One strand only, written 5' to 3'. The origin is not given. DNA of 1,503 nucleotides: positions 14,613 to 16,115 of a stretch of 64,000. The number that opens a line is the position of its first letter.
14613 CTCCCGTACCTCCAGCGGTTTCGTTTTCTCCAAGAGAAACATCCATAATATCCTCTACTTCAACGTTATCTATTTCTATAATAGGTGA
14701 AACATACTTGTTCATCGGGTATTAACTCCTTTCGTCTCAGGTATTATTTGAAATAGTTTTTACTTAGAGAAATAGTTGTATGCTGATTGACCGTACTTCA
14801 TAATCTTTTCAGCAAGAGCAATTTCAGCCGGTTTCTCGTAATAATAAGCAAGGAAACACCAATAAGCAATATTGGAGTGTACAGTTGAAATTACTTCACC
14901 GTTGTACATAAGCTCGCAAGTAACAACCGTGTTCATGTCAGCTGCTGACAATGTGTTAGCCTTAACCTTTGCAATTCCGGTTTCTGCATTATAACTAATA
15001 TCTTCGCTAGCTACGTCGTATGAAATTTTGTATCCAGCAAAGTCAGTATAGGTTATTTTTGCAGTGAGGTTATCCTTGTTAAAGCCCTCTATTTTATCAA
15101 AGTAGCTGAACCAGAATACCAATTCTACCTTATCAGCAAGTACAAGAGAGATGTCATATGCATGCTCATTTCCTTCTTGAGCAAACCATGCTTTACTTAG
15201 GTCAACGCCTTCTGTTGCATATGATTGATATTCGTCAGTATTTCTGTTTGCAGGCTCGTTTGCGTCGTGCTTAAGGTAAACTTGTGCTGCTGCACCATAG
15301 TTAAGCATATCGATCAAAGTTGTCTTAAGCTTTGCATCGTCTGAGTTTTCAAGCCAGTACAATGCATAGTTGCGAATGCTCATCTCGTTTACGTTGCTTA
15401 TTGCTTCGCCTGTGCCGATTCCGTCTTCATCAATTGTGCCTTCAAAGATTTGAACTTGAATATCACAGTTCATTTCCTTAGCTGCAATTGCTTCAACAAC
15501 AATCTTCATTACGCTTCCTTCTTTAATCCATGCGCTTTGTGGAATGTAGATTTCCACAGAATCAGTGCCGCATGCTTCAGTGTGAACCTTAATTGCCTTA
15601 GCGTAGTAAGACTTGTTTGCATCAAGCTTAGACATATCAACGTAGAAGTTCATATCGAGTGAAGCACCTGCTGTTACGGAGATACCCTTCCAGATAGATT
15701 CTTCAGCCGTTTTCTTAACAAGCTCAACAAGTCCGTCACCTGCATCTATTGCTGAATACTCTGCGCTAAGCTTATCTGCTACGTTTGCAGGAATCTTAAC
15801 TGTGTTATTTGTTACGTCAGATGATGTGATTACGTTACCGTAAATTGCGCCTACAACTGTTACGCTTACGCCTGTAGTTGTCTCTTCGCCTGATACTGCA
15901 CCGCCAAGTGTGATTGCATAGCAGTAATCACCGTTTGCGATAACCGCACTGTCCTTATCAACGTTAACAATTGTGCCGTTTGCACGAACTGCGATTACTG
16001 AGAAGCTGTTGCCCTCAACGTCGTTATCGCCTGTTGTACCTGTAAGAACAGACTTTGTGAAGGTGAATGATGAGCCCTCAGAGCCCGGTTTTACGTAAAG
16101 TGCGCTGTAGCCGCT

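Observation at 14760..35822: Uninterrupted 21-kb gene encoding a 7,020-aa secreted modular protein with no recognisable anchor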

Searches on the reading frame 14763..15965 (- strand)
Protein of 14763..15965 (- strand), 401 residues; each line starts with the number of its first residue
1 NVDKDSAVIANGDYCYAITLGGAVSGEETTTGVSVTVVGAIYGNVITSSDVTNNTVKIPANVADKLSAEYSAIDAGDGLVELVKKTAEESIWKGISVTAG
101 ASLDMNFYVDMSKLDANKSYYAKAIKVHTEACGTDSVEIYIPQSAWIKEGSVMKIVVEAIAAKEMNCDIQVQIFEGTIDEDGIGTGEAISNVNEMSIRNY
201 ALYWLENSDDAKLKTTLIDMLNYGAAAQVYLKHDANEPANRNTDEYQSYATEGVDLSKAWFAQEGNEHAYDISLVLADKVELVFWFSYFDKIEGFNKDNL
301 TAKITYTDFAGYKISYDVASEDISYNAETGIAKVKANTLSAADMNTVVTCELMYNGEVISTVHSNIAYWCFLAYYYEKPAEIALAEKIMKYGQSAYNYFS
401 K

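Call 14: find_homologous_proteins(query=window:14763-15965:-, max_evalue=0.001)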
Query window:14763-15965:- (401 aa): 40 proteins with E <= 0.001 among 4317 candidates.
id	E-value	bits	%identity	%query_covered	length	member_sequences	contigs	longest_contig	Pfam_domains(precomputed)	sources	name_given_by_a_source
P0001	1.5e-89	319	54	74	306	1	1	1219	-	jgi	jgi:hypothetical protein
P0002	7.9e-47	178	48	59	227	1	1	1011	-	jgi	jgi:hypothetical protein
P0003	6.2e-18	83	31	77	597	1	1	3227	PF13306.13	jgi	-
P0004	6.8e-18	83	30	75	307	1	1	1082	-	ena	-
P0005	1.8e-17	82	33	76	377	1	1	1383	-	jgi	-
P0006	3.3e-17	81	28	77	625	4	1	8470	PF08239.18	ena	-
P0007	4.2e-17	80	29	76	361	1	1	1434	-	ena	-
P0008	7.1e-17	80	29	77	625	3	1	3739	PF08239.18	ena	-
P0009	1.3e-15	76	27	81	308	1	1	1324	-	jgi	jgi:YD repeat-containing protein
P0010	3.6e-15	74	31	62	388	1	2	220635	-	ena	-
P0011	8.0e-15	73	31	76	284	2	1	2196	-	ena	-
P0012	9.3e-15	73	28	78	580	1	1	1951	-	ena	-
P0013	1.0e-14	73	30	77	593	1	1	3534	-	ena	-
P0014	3.0e-14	71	29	96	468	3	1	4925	PF00963.25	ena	-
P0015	4.4e-14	70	29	77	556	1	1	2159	-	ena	-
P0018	2.1e-12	65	28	76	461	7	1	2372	PF00963.25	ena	-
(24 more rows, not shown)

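Call 18: search_solved_structures(query=A1, max_evalue=1)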
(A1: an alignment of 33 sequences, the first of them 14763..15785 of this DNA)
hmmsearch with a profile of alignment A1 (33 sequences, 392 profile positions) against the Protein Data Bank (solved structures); distinct sequences matched with E-value up to 1: 1.
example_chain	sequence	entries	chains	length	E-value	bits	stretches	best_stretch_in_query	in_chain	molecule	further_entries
6nuk_A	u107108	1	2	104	0.25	13.7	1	289-366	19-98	Ferredog-Diesel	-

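Call 19: search_protein_families(library=pfam, alignment_id=A1, max_evalue=0.01)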
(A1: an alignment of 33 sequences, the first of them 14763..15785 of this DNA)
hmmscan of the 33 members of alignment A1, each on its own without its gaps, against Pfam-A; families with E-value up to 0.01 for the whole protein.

A. member 1, window:14763-15785:- (341 aa): 1 family
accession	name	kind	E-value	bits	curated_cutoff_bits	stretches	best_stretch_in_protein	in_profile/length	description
PF10465.15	Inhibitor_I24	-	0.0029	18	27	0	282-321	38-77/136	PinA peptidase inhibitor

B. families by the number of members that match (of 33 scanned): 11 families
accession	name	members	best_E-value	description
PF13306.12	LRR_5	2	6.9e-71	BspA type Leucine rich repeat region (6 copies)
PF00963.24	Cohesin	2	4.5e-08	Cohesin domain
PF02368.24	Big_2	1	1.7e-16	Bacterial Ig-like domain (group 2)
PF08239.17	SH3_3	1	1.8e-12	Bacterial SH3 domain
PF21461.3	HL_N-beta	1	3.8e-06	Hyaluronate lyase, N-terminal beta-sheet domain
PF05345.18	He_PIG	1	5.9e-05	Putative Ig domain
PF18998.6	Flg_new_2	1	0.0025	Divergent InlB B-repeat domain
PF10465.15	Inhibitor_I24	1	0.0029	PinA peptidase inhibitor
PF13855.12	LRR_8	1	0.0034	Leucine rich repeat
PF23104.1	Zf-C2H2_ZNF451_6th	1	0.004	Sixth Zinc fingers C2H2 type, ZNF451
PF19077.6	Big_13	1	0.0065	Bacterial Ig-like domain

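Call 26: predict_structure(alignment_id=A1)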
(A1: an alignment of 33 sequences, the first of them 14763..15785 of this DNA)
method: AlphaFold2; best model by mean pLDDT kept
length: 341 residues; sequences in the alignment: 33
mean_pLDDT: 90.1   pTM: 0.84
mean pLDDT of the five models: 90.1, 89.4, 89.4, 89.3, 89.1
residues with pLDDT >= 90: 258; 70-90: 51; 50-70: 30; < 50: 2
segments of 3 or more residues with pLDDT < 50: none
pLDDT, mean of each block of 10 residues (from residue 1): 63 69 60 88 91 95 85 76 97 94 92 97 95 93 94 96 95 89 90 90 87 88 95 96 97 97 96 94 95 97 94 91 94 94 82
secondary structure, 60 per line:
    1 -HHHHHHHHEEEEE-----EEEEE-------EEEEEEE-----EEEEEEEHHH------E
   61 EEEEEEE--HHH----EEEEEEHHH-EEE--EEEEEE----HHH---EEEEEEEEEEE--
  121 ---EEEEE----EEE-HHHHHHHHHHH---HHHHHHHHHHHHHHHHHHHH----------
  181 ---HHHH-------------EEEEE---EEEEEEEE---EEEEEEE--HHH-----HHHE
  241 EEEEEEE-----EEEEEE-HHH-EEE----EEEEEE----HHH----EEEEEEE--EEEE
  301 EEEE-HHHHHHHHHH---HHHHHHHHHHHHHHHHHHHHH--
elements in order: H2-9 E10-14 E20-24 E32-38 E44-50 E60-67 E77-82 E87-89 E92-97 E108-118 E124-128 E133-135 H137-147 H151-170 H184-187 E201-205 E209-216 E220-226 E240-247 E253-258 E264-266 E271-276 E288-294 E297-304 H306-315 H319-339

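Call 28: fold_search(model_id=the predicted structure, library=pdb)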
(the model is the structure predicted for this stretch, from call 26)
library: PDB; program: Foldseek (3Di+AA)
matches with E <= 10: 1452; with E <= 0.001: 16
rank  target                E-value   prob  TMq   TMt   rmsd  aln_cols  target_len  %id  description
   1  7jwb_D                2.2e-05  1.00  0.21  0.20  26.9       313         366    9  SARS CoV2 Spike ectodomain with engineered trimerized VH binder (released 2020-10-07)
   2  7uwm_F                4.1e-05  0.97  0.17  0.21  18.8       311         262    8  Structure of the IL-17A-IL-17RA binary complex (released 2022-07-27)
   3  9dng_A                7.2e-05  0.94  0.19  0.15  22.7       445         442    9  Structure of rat beta-arrestin 1 by fiducial-assisted cryo-EM (released 2025-01-22)
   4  8w7n                  2.0e-04  0.18  0.09  0.05  22.0       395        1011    9  Crystal structure of the in-cell Cry1Aa purified from Bacillus thuringiensis (released 2024-03-06)
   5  8r40_R                2.4e-04  0.96  0.19  0.25  17.7       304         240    8  Crystal structure of diabody CR57 in complex with rabies virus protein G domain III (released 2024-11-06)
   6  7e72_E                2.9e-04  0.99  0.20  0.31  17.2       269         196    8  Crystal structure of Tie2-agonistic antibody in complex with human Tie2 Fn2-3 (released 2021-11-10)
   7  8avd_B                2.9e-04  0.92  0.20  0.17  18.5       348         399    8  Cryo-EM structure for a 3:3 complex between mouse leptin and the mouse LEP-R ectodomain (local refinement) (released 2023-04-05)
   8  6b9r_C                3.2e-04  0.33  0.13  0.11  20.4       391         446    6  Streptomyces albus HEPD with substrate 2-hydroxyethylphosphonate (2-HEP) and Fe(II) bound (released 2017-12-20)
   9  9h99                  3.2e-04  0.21  0.11  0.05  21.7       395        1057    8  Native structure of the full-length pesticidal protein Cry1Ca18 at pH7, from crystals formed in vivo (released 2025-11-12)
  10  2v5y                  4.0e-04  1.00  0.22  0.14  17.5       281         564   10  Crystal structure of the receptor protein tyrosine phosphatase mu ectodomain (released 2007-09-11)
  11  4lxo_A                6.0e-04  0.98  0.19  0.31  16.8       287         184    9  Crystal structure of 9,10Fn3-elegantin chimera (released 2014-08-06)
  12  6gvl_A                6.3e-04  0.99  0.20  0.32  19.2       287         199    8  Second pair of Fibronectin type III domains of integrin beta4 bound to the bullous pemphigoid antigen BP230 (BPAG1e) (released 2019-03-20)
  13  2gee                  7.9e-04  0.97  0.19  0.31  15.6       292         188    6  Crystal Structure of Human Type III Fibronectin Extradomain B and Domain 8 (released 2006-10-17)
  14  5utk_A                7.9e-04  0.95  0.18  0.21  16.4       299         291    8  Crystal structure of the membrane proximal three fibronectin type III (FNIII) domains of Tie2 (Tie2[FNIIIa-c]) (released 2017-04-12)
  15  5myb_A                8.3e-04  0.98  0.20  0.32  17.6       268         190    8  Homodimerization of Tie2 Fibronectin-like domains 2 and 3 in space group P21 (released 2017-04-26)
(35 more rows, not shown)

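Call 31: find_related_loci(query=A1, collection=genome_contigs, flank=10000)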
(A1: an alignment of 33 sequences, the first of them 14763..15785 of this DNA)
Query A1 (341 aa) in genome_contigs; peptide patterns used: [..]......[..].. (x = any residue, [..] = any of these).
419 stretches matched a pattern; 333 encode a relative of the query (tblastn E <= 1e-3); the best 80 are kept; 78 distinct loci.
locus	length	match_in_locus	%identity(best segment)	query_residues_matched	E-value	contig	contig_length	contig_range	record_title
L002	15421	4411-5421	51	2-340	1e-97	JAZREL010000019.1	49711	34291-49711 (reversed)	MAG: Eubacteriales bacterium isolate T1900045500_YK20190194.MAGScoT_cleanbin_000025 SGB_7488_k141_691819, whole genome s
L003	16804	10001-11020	49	2-340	2e-96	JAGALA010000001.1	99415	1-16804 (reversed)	MAG: Clostridia bacterium isolate RGIG8539 Water_deer_Cecum-2__c5125, whole genome shotgun sequence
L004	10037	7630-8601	32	1-339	2e-31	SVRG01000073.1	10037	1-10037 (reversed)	MAG: Oscillospiraceae bacterium isolate SIG637 NODE_26115_length_10037_cov_1.417255, whole genome shotgun sequence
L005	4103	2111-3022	32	20-341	2e-30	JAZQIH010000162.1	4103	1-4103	MAG: Anaerovoracaceae bacterium isolate T1900044625_TS20190091.MAGScoT_cleanbin_000032 SGB_932_k141_1707390, whole genom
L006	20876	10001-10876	33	32-339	9e-30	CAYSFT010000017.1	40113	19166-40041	MAG TPA_asm: uncultured Lachnospiraceae bacterium isolate SRP315200_co1_909 genome assembly, contig: NODE_1170_length_40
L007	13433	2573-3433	32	33-338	1e-28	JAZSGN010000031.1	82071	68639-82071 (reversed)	MAG: Faecousia sp. isolate T1900044578_TS20190044.MAGScoT_cleanbin_000040 SGB_532_k141_1857362, whole genome shotgun seq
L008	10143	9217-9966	35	34-306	7e-29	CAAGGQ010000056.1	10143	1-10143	MAG TPA_asm: Clostridia bacterium, isolate HGM12691, WGS project CAAGGQ010000000 data, contig: SRS476212_61_k119_111373,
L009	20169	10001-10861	31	33-338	2e-28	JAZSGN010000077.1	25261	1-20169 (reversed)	MAG: Faecousia sp. isolate T1900044578_TS20190044.MAGScoT_cleanbin_000040 SGB_532_k141_894477, whole genome shotgun sequ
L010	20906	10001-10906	31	23-339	3e-28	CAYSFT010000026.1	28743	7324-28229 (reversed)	MAG TPA_asm: uncultured Lachnospiraceae bacterium isolate SRP315200_co1_909 genome assembly, contig: NODE_2467_length_28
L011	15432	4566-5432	32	33-338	7e-28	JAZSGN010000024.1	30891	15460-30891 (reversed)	MAG: Faecousia sp. isolate T1900044578_TS20190044.MAGScoT_cleanbin_000040 SGB_532_k141_43478, whole genome shotgun seque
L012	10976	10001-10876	31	33-339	8e-28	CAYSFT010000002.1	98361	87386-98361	MAG TPA_asm: uncultured Lachnospiraceae bacterium isolate SRP315200_co1_909 genome assembly, contig: NODE_88_length_9836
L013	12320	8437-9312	30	32-339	1e-27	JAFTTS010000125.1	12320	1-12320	MAG: Clostridia bacterium isolate RGIG4141 Roe_deer_Colon-1__c713567, whole genome shotgun sequence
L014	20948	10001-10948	31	7-339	4e-27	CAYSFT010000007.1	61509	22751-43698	MAG TPA_asm: uncultured Lachnospiraceae bacterium isolate SRP315200_co1_909 genome assembly, contig: NODE_388_length_615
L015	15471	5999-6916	32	16-341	2e-27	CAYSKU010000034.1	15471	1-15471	MAG TPA_asm: uncultured Ruminococcus sp. isolate SRP313737_co1_328 genome assembly, contig: NODE_5852_length_15471_cov_4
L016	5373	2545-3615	29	3-341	6e-27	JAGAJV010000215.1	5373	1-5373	MAG: Clostridia bacterium isolate RGIG8508 Water_deer_Cecum-2__c544526, whole genome shotgun sequence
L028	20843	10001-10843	30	31-339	2e-24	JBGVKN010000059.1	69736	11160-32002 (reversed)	MAG: Faecousia sp. isolate fecal_MAG_303 fecal_MAG_303_contig_0059, whole genome shotgun sequence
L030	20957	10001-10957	29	8-341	8e-23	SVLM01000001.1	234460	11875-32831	MAG: Oscillospiraceae bacterium isolate SIG487 NODE_647_length_234460_cov_4.130967, whole genome shotgun sequence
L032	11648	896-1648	31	34-297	9e-22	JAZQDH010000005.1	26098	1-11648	MAG: Faecousia sp. isolate T1900044636_TS20190102.MAGScoT_cleanbin_000077 SGB_1160_k141_908853, whole genome shotgun seq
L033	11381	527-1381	31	32-339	1e-21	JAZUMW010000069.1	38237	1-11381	MAG: Faecousia sp. isolate T1900044890_TS20190356.MAGScoT_cleanbin_000047 SGB_3256_k141_1063547, whole genome shotgun se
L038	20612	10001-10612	33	36-256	1e-20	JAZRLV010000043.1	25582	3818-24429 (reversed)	MAG: Clostridia bacterium isolate T1900045429_YK20190120.MAGScoT_cleanbin_000031 SGB_7088_k141_1507031, whole genome sho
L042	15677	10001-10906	27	8-336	4e-20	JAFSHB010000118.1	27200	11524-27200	MAG: Oscillospiraceae bacterium isolate RGIG3136 Goat_Rectum.Co__c2164554, whole genome shotgun sequence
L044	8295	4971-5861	29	36-339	6e-20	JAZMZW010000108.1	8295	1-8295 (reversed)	MAG: Faecousia sp. isolate T1900044749_TS20190415.MAGScoT_cleanbin_000029 SGB_2164_k141_711044, whole genome shotgun seq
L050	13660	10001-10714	32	98-341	3e-19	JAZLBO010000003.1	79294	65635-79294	MAG: Clostridia bacterium isolate T1900045064_TC20190058.MAGScoT_cleanbin_000010 SGB_4581_k141_2539044, whole genome sho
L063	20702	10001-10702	27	90-339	9e-18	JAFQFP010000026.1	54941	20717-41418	MAG: Oscillospiraceae bacterium isolate RGIG1775 Goat_Cecum-4__c643, whole genome shotgun sequence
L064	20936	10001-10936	27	28-341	9e-18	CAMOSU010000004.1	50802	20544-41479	MAG: uncultured Clostridia bacterium isolate SRR873605_bin.124_metaWRAP_v1.3_MAG genome assembly, contig: NODE_688_lengt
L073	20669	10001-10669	33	99-338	7e-17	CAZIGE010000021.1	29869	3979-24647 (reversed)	MAG TPA_asm: uncultured Oscillospiraceae bacterium isolate SRP225648_co1_475 genome assembly, contig: NODE_3219_length_2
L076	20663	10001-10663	30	17-254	1e-16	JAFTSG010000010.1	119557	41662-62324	MAG: Clostridia bacterium isolate RGIG4103 Roe_deer_Cecum.Co__c1310733, whole genome shotgun sequence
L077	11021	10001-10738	31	94-339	1e-16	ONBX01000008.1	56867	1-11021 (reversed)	uncultured Clostridiales bacterium isolate RUG166 genome assembly, contig: scaffold_413, whole genome shotgun sequence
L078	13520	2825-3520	28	95-341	1e-16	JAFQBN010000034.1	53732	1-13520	MAG: Oscillospiraceae bacterium isolate RGIG1669 Goat_Cecum-1__c645380, whole genome shotgun sequence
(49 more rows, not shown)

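Call 51: search_protein_families(library=pfam, proteins=[L004:6451-8604:+, L005:635-3025:+, L007:479-3439:+, L009:8912-10867:+, L030:8309-10957:+, L042:9383-10918:+, L044:2106-5864:+, L050:9503-10714:+, L063:7505-10705:+, L077:9335-10744:+], max_evalue=0.0001)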
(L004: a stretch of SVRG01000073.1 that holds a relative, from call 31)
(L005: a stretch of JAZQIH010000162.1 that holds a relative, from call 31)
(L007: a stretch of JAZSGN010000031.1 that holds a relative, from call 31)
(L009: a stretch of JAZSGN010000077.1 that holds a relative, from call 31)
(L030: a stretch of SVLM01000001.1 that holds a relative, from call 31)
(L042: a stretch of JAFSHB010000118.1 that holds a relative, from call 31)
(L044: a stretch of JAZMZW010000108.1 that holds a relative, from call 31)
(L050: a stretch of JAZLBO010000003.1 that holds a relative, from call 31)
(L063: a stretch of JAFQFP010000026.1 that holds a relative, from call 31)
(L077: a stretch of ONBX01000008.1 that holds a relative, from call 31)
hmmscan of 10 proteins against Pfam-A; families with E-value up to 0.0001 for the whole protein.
L004:6451-8604:+ (718 aa): 0 families

L005:635-3025:+ (797 aa): 2 families
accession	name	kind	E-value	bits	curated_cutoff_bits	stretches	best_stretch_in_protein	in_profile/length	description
PF13306.12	LRR_5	-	1.6e-69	232.1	27.7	3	167-290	3-123/127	BspA type Leucine rich repeat region (6 copies)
PF13855.12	LRR_8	-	8.7e-05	22.7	27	0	141-183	12-56/61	Leucine rich repeat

L007:479-3439:+ (987 aa): 2 families
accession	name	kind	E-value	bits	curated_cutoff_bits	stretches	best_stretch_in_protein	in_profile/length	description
PF13306.12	LRR_5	-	1.8e-98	325.7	27.7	5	381-473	11-101/127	BspA type Leucine rich repeat region (6 copies)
PF13855.12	LRR_8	-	2.7e-07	30.7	27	0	460-500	11-52/61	Leucine rich repeat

L009:8912-10867:+ (652 aa): 1 family
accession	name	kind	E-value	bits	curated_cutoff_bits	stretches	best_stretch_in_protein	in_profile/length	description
PF13306.12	LRR_5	-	1.1e-45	155.1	27.7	3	155-230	16-90/127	BspA type Leucine rich repeat region (6 copies)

L030:8309-10957:+ (883 aa): 0 families

L042:9383-10918:+ (512 aa): 1 family
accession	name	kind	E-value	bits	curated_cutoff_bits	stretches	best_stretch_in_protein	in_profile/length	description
PF09479.16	Flg_new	-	3.4e-07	30.7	27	1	75-128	13-65/65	Listeria-Bacteroides repeat domain (List_Bact_rpt)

L044:2106-5864:+ (1253 aa): 1 family
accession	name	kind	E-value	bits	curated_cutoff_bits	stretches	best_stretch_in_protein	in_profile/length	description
PF03372.29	Exo_endo_phos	-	3.1e-11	43.9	24.5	1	35-286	1-225/225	Endonuclease/Exonuclease/phosphatase family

L050:9503-10714:+ (404 aa): 0 families

L063:7505-10705:+ (1067 aa): 1 family
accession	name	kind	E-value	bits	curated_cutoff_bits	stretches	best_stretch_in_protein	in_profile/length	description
PF00544.25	Pectate_lyase_4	-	5.9e-20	72.2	24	1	244-423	37-207/211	Pectate lyase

L077:9335-10744:+ (470 aa): 1 family
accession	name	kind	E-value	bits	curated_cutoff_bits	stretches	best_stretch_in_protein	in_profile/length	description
PF00963.24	Cohesin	-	2.9e-08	34.4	24.1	1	37-146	5-133/139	Cohesin domain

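Call 56: search_protein_representatives(alignment_id=A1)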
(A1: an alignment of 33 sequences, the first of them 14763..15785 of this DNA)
Query: 33 sequences, 392 profile positions. Proteins with E-value up to 0.001 (for the whole library): 11960; up to 1e-10: 9230; up to 1e-30: 3049. The best 150 are listed.
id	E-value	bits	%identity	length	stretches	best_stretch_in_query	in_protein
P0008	7.1e-124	430.4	-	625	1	20-391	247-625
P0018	2.3e-123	428.8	-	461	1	8-391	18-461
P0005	2.8e-122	425.2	-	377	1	29-391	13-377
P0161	8.9e-121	420.2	-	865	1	39-391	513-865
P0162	9.2e-119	413.6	-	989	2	24-391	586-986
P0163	6.7e-118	410.8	-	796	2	39-391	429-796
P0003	1.8e-117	409.3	-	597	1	25-391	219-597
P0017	1.3e-116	406.6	-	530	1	38-391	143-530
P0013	1.3e-116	406.6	-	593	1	24-391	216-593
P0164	1.8e-116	406.0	-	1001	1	41-391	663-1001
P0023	2.0e-116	405.9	-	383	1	44-391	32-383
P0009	1.7e-115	402.8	-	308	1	75-391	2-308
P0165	4.0e-115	401.6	-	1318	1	59-391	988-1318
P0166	1.8e-114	399.5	-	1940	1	70-391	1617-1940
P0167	3.8e-114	398.4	-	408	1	39-391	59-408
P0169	8.7e-114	397.2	-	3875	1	28-391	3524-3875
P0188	4.6e-109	381.7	-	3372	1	46-392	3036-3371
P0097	9.4e-104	364.2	-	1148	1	67-391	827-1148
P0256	3.8e-101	355.6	-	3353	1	76-391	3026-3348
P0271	2.0e-99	349.9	-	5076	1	66-391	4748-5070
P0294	5.3e-98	345.3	-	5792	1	46-391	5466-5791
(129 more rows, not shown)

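Call 60: list_cluster_members(proteins=[P0294, P0271, P0169, P0188, P0256, P0010, P0046, P0071, P0097, P0166])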
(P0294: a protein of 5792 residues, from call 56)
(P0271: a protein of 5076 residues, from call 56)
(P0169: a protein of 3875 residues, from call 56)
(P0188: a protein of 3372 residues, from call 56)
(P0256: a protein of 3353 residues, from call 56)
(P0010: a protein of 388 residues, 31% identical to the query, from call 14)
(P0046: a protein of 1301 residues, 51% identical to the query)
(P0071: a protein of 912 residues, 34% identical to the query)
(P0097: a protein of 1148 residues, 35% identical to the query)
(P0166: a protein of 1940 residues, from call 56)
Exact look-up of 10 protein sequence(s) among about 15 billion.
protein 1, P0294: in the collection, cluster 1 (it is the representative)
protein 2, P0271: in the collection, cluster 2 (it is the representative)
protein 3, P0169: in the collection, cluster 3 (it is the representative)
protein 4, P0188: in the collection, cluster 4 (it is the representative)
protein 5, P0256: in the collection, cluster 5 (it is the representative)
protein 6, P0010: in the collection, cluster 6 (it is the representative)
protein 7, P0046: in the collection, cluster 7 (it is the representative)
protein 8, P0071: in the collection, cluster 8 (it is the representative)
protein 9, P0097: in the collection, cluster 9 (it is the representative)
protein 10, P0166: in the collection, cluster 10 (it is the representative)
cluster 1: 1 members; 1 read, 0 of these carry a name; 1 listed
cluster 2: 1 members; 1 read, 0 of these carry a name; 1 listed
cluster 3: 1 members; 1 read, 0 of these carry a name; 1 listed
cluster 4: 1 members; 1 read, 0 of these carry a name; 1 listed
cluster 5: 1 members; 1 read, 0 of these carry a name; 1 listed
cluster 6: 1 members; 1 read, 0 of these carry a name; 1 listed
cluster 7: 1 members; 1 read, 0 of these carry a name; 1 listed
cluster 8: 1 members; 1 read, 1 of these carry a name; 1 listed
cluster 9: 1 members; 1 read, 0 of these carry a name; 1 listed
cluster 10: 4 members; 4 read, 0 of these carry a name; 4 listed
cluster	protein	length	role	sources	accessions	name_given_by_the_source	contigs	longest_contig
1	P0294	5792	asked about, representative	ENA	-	-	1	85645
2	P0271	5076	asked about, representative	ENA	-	-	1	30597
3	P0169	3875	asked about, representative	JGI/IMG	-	-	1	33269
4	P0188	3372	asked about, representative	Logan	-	-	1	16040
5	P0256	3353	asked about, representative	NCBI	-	-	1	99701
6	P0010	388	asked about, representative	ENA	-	-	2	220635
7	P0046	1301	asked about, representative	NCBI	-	-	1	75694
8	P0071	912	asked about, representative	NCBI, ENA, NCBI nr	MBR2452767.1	MAG: hypothetical protein IKB32_01810 [Clostridia bacterium] | hypothetical protein [Clostridia bacterium]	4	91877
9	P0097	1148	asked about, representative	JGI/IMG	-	-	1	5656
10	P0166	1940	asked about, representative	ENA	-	-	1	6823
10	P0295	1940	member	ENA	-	-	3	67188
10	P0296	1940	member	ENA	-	-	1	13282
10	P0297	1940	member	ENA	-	-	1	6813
